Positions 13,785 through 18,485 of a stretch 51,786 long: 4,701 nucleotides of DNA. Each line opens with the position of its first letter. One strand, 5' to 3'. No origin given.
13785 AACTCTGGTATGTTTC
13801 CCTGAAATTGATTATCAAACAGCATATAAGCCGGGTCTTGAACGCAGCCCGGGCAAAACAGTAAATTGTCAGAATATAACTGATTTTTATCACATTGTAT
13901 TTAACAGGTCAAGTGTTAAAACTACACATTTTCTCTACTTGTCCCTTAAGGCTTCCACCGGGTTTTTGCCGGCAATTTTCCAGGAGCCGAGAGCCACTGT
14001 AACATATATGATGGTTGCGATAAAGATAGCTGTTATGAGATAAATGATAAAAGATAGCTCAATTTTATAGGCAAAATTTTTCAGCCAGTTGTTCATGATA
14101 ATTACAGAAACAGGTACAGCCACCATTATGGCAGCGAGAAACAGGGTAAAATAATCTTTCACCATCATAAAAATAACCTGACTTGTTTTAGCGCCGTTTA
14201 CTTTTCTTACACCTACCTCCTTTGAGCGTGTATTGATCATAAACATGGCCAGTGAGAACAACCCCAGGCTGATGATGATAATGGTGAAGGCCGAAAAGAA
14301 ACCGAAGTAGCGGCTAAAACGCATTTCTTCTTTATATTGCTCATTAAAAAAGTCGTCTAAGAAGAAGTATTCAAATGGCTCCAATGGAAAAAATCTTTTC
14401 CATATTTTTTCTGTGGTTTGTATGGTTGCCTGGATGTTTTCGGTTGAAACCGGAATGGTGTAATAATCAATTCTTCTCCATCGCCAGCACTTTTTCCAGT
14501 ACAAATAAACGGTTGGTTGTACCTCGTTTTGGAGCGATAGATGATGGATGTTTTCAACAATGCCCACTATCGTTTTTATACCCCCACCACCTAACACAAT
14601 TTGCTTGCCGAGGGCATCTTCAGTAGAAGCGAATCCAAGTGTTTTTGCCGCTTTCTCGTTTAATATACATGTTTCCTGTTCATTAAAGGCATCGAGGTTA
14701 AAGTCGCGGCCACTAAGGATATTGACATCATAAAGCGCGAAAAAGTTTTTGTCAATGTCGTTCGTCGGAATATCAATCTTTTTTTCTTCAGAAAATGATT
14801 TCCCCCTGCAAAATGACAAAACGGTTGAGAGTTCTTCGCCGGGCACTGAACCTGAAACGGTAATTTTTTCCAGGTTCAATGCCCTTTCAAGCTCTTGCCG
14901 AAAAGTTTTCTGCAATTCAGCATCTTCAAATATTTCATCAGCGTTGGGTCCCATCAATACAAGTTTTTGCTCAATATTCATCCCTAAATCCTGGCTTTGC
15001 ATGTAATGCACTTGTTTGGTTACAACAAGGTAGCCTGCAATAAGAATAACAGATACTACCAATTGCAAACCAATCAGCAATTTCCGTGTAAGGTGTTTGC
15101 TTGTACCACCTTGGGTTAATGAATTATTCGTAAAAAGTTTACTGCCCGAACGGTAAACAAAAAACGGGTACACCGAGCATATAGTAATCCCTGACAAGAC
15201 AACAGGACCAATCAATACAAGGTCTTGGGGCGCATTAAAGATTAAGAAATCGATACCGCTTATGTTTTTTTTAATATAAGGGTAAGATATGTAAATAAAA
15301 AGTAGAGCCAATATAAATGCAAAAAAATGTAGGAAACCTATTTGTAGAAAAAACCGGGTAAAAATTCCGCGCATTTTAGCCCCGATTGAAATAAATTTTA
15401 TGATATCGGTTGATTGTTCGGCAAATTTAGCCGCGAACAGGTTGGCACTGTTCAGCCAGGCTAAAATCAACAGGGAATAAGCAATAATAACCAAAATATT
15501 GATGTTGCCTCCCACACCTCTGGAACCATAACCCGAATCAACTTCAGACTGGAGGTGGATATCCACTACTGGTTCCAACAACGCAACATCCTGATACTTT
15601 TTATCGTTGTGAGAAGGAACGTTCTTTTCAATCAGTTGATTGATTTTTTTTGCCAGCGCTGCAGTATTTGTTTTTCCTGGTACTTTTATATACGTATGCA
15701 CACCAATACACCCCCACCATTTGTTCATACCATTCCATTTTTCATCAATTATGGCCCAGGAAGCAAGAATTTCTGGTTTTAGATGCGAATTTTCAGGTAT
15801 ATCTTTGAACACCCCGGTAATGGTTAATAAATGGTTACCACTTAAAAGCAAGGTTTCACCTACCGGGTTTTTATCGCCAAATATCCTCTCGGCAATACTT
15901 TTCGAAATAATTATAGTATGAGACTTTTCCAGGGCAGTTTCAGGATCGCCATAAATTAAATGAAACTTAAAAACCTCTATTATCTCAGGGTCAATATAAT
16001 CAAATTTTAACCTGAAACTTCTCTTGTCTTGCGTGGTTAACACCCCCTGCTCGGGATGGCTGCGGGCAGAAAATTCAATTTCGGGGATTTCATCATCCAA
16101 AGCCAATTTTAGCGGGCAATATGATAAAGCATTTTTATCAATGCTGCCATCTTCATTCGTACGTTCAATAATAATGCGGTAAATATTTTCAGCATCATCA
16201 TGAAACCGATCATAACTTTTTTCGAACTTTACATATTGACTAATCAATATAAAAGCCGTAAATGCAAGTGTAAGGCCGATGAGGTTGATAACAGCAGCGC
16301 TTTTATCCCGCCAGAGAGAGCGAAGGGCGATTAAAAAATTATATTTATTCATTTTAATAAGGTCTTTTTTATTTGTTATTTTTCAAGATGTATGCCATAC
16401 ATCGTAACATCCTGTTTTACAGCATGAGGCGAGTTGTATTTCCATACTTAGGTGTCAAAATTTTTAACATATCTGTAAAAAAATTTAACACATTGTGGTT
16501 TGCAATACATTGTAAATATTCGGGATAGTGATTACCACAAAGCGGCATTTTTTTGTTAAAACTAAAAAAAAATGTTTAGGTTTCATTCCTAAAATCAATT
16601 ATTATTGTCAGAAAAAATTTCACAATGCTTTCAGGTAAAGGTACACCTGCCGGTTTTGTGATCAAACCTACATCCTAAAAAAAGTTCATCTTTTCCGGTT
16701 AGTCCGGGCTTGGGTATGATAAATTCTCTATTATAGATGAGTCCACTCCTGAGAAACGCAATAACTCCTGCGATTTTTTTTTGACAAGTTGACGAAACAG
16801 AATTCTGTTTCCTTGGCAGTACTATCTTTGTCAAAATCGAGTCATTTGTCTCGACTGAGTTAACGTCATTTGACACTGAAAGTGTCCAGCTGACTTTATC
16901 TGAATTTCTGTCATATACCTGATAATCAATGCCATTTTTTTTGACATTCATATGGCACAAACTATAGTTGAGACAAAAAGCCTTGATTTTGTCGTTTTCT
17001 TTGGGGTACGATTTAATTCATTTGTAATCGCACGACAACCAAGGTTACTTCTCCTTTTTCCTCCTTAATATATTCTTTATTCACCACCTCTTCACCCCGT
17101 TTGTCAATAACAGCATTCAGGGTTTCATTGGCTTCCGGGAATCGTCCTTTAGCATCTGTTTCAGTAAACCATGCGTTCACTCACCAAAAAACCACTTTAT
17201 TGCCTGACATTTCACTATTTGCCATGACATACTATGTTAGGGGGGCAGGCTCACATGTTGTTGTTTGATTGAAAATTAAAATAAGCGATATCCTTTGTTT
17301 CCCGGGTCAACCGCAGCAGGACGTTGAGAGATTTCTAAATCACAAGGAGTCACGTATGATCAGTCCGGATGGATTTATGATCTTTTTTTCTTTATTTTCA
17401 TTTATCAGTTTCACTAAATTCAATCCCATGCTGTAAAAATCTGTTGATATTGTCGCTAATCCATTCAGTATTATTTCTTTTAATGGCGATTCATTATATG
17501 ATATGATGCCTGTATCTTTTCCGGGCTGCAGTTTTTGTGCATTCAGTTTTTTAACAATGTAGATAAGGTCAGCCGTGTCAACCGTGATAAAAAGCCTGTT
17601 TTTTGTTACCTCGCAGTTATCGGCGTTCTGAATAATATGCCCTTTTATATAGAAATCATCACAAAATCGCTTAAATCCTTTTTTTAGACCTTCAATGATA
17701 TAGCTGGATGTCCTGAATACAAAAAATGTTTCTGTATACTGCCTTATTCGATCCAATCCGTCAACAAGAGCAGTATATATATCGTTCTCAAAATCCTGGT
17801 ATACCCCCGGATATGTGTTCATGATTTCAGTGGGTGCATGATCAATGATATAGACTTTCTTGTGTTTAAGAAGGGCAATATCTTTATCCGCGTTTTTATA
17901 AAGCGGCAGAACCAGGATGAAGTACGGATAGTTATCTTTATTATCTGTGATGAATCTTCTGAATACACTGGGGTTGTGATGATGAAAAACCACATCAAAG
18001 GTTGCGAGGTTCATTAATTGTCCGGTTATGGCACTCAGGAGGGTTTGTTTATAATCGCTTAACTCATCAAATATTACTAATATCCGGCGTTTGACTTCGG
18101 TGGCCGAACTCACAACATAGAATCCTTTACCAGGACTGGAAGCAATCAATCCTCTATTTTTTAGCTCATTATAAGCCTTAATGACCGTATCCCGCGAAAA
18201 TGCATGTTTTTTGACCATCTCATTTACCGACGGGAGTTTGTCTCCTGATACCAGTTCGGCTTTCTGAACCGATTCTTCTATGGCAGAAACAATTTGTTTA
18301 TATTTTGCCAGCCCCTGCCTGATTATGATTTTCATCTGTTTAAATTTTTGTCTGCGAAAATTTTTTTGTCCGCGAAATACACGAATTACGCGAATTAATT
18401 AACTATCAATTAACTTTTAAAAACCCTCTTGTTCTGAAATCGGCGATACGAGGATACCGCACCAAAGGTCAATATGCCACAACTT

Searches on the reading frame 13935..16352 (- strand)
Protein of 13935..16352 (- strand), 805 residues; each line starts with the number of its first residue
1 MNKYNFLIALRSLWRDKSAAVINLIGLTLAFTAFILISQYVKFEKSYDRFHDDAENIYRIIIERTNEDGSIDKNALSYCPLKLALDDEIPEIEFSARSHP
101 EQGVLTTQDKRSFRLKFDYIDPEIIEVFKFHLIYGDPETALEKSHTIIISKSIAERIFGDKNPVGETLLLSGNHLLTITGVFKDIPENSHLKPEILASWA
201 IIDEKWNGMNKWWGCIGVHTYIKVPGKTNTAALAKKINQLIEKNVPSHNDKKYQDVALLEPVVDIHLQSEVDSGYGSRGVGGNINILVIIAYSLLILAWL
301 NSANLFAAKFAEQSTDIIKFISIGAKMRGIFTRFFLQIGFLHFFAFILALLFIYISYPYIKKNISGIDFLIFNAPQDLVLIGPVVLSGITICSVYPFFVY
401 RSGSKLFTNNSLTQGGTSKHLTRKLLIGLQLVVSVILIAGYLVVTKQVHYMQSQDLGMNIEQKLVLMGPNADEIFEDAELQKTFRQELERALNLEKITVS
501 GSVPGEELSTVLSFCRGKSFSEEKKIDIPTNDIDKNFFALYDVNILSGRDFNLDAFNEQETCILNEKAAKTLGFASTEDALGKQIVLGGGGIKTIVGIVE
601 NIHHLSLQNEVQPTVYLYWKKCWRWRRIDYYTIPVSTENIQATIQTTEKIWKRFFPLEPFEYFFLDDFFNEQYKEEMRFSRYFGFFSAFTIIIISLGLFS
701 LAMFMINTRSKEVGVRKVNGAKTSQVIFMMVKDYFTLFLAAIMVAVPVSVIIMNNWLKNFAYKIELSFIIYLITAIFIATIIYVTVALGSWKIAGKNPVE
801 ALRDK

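Call 7: search_protein_families(library=pfam, proteins=[window:13935-16352:-], max_evalue=0.001)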
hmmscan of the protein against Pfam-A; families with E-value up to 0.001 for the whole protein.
window:13935-16352:- (805 aa): 2 families
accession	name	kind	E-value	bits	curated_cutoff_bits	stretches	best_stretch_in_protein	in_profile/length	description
PF12704.14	MacB_PCD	-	2e-28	100.5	27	2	21-239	2-206/207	MacB-like periplasmic core domain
PF02687.27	FtsX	-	6.1e-16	59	25.5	2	685-798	2-120/120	FtsX-like permease C-terminal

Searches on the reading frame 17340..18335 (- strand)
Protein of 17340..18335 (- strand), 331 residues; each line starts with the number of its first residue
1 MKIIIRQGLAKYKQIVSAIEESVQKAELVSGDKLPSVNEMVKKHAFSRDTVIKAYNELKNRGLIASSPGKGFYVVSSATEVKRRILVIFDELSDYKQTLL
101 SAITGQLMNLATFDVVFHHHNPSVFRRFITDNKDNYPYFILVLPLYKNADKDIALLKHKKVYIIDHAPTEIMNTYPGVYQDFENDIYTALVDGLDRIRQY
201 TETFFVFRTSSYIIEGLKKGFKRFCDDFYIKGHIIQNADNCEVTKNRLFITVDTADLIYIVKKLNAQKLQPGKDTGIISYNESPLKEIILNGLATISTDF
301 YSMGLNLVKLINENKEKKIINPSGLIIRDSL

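Call 7: search_protein_families(library=pfam, proteins=[window:17340-18335:-], max_evalue=0.001)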
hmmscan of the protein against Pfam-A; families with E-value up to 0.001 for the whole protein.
window:17340-18335:- (331 aa): 1 family
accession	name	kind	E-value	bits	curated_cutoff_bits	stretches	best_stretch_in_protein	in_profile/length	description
PF00392.27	GntR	-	3.3e-13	49.5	27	1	11-74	1-64/64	Bacterial regulatory proteins, gntR family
